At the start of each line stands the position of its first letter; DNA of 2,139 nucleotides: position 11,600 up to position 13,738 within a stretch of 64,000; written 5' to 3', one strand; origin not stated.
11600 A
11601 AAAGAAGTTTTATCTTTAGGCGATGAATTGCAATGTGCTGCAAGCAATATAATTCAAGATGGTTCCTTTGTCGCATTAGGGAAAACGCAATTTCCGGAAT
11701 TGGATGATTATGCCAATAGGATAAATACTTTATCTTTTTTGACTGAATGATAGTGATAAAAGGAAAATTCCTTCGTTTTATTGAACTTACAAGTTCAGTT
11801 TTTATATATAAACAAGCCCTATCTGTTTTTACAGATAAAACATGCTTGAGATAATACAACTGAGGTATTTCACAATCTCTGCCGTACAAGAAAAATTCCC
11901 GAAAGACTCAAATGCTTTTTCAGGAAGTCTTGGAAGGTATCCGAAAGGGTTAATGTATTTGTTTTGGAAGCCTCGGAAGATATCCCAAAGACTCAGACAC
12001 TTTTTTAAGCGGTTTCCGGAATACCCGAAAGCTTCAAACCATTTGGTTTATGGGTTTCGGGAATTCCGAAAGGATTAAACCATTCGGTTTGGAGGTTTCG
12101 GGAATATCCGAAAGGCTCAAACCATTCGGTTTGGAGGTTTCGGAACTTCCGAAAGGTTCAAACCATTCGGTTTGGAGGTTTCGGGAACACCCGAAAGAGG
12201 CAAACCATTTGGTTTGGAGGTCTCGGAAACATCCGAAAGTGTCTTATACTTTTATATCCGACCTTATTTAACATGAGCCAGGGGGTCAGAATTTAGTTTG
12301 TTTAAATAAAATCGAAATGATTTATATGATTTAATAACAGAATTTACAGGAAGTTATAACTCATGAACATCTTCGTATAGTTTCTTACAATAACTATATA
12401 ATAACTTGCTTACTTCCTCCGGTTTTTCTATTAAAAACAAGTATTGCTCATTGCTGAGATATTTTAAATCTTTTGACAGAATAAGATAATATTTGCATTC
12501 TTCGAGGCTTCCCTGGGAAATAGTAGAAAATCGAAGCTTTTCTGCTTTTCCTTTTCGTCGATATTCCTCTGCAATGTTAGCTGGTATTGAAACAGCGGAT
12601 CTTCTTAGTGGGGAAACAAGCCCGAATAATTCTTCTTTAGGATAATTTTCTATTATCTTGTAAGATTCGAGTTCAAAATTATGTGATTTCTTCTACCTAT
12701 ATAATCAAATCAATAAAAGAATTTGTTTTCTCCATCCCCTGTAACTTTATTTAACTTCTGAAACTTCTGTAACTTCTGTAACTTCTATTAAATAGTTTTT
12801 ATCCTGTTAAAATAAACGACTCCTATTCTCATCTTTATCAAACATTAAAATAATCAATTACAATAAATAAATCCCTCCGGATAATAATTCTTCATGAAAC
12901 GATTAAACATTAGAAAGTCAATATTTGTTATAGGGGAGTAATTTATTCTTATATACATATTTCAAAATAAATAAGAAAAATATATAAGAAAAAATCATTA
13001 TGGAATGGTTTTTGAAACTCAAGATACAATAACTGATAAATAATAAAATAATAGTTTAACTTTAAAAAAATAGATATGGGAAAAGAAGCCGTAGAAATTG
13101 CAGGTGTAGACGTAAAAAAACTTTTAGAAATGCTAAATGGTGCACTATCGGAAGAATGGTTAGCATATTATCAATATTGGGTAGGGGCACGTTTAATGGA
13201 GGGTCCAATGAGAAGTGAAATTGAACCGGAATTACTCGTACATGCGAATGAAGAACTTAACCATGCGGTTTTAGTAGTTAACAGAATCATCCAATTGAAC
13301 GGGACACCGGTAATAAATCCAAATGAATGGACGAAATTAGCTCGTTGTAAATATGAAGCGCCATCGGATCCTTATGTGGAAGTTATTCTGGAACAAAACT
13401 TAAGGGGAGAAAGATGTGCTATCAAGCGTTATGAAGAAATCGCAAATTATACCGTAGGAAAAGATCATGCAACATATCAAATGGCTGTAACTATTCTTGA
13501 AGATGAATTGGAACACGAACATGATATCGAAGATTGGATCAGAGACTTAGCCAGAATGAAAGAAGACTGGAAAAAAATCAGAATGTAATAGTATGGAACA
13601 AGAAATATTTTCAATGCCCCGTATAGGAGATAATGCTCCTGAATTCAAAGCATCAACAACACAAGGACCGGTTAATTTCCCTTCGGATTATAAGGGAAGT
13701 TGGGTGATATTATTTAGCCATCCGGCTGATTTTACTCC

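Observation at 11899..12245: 42-bp tandem array with two hairpins per unit, sopC-like architecture in a housekeeping context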

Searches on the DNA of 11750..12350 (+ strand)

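Call 25: search_rna_families(source=window, start=11750, end=12350, threshold=evalue, max_evalue=10, show_alignments=3)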
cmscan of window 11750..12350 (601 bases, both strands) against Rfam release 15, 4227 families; matches with E-value up to 10: 18.
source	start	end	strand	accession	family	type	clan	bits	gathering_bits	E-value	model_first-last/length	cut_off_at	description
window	12012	12114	-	RF03501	mir-3140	Gene; miRNA;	-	26.5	93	0.0076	1-90/90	no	mir-3140 microRNA precursor family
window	11771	11850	-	RF02307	TtnuCD33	Gene; snRNA; snoRNA; CD-box;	-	18.7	80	5.1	1-74/74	no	Tetrahymena snoRNA TtnuCD33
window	12002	12123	-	RF03187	MIR1512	Gene; miRNA;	-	18.2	79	1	1-94/94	no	MIR1512 microRNA precursor family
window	12009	12118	+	RF04262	MIR1319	Gene; miRNA;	-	17.8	116.6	2.1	1-119/119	no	MIR1319 microRNA precursor family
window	12002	12082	+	RF03501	mir-3140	Gene; miRNA;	-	17.7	93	1.7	1-90/90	no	mir-3140 microRNA precursor family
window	11910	12004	-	RF02365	Yfr17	Gene; sRNA;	-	17.6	50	0.99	1-264/264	no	Cyanobacterial functional RNA 17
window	11758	11846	+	RF02822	Srn266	Gene; sRNA;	-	17.5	63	3.3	1-112/112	no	Streptococcus RNA 266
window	11809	11916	-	RF02617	SSRC10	Gene; sRNA;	-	16.7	56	1.4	1-113/113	no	Streptococcus sRNA 10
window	12136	12241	+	RF03501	mir-3140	Gene; miRNA;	-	16.7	93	3.1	1-90/90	no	mir-3140 microRNA precursor family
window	12019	12106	+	RF04157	MIR9486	Gene; miRNA;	-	15.8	100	2.9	1-119/119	no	MIR9486 microRNA precursor family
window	12076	12174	+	RF03243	mir-2731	Gene; miRNA;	-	15.4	80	4.4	1-91/91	no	mir-2731 microRNA precursor family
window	11914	12008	+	RF04177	BTnc201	Gene; sRNA;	-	15.4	105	6.6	1-99/99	no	Bacteroides sRNA BTnc201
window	12035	12162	+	RF03104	RAGATH-36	Gene; sRNA;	-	14.3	70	2.2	1-128/128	no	RAGATH-36 RNA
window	12057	12168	-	RF00041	Entero_OriR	Cis-reg;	-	14.2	80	3.5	1-121/121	no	Enteroviral 3' UTR element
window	11853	11888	+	RF00811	mir-84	Gene; miRNA;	-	14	60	3.4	1-75/75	no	mir-84 microRNA precursor family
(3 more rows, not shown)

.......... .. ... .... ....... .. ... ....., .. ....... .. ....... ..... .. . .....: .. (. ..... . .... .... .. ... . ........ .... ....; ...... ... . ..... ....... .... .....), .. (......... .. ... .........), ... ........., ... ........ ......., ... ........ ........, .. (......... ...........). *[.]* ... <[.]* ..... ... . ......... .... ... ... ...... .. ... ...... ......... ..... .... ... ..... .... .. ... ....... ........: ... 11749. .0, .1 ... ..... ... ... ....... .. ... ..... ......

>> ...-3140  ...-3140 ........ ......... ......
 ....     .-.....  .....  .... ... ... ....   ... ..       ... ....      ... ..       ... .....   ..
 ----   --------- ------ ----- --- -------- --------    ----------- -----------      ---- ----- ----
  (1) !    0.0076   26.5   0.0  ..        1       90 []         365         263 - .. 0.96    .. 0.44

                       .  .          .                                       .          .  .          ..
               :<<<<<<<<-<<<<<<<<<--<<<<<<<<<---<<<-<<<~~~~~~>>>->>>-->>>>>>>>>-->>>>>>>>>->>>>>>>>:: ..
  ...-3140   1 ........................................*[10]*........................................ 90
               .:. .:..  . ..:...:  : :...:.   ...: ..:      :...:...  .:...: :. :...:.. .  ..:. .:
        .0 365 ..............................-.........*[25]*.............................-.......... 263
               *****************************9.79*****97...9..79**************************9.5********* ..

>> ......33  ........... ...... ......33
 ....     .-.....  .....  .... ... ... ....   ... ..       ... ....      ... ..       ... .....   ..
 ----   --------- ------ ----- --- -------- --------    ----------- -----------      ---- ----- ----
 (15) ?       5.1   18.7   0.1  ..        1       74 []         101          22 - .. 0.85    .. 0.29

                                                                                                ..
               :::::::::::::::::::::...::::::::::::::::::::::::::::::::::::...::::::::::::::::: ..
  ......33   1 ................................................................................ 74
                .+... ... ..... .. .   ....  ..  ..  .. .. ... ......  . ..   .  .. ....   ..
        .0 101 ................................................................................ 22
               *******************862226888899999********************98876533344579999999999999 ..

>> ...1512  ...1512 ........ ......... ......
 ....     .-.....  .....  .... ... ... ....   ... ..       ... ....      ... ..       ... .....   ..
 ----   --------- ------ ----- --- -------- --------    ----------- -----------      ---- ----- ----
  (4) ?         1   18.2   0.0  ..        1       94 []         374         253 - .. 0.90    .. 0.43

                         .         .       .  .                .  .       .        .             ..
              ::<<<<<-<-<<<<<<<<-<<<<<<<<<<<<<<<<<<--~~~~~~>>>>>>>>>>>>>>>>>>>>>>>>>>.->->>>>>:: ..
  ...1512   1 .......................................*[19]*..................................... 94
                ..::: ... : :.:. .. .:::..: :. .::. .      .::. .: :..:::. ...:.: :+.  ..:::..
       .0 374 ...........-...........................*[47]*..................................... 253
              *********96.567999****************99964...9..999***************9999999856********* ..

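Call 82: search_dna_similar(query=window:12005-12250:+, collection=plasmids, mode=distant, max_evalue=0.001, max_rows=15)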
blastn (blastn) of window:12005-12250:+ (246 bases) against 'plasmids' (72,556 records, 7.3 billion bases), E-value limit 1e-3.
No match.

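Call 84: search_dna_similar(query=window:12005-12250:+, collection=phages, mode=distant, max_evalue=0.001, max_rows=15)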
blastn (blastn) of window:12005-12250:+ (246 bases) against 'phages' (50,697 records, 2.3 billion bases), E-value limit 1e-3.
No match.

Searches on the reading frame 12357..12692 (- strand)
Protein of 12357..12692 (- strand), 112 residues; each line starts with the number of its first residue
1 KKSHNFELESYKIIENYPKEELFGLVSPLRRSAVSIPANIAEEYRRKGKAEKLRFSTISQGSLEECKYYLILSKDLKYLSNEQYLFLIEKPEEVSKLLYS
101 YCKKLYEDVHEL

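Call 86: search_protein_families(library=pfam, proteins=[window:12357-12692:-], max_evalue=0.001)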
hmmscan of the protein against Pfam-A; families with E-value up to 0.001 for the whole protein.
seq(112 aa): 2 families
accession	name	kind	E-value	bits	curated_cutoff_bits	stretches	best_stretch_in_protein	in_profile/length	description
PF05635.17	23S_rRNA_IVP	-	1.1e-30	106.4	33.8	1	1-99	7-105/106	23S rRNA-intervening sequence protein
PF22296.2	bAvd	-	1.2e-06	29.4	40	1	9-104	13-106/107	bAvd-like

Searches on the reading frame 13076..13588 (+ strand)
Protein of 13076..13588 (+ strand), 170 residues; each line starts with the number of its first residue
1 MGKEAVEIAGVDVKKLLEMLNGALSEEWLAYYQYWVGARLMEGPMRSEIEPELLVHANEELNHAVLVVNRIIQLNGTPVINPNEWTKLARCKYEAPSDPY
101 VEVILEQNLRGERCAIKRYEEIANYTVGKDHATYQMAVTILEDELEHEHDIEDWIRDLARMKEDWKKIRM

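Call 10: search_protein_families(library=pfam, proteins=[window:13076-13588:+])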
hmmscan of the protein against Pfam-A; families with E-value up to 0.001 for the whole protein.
window:13076-13588:+ (170 aa): 1 family
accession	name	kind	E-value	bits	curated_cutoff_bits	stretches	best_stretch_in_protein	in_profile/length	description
PF00210.30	Ferritin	-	1.5e-25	90.2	24.5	1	18-161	2-142/142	Ferritin-like domain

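Call 76: find_encoding_contigs(protein=window:13076-13588:+, flank=3000, max_places=6)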
Protein window:13076-13588:+ (170 aa): no gene with exactly this product is on record in the collection.
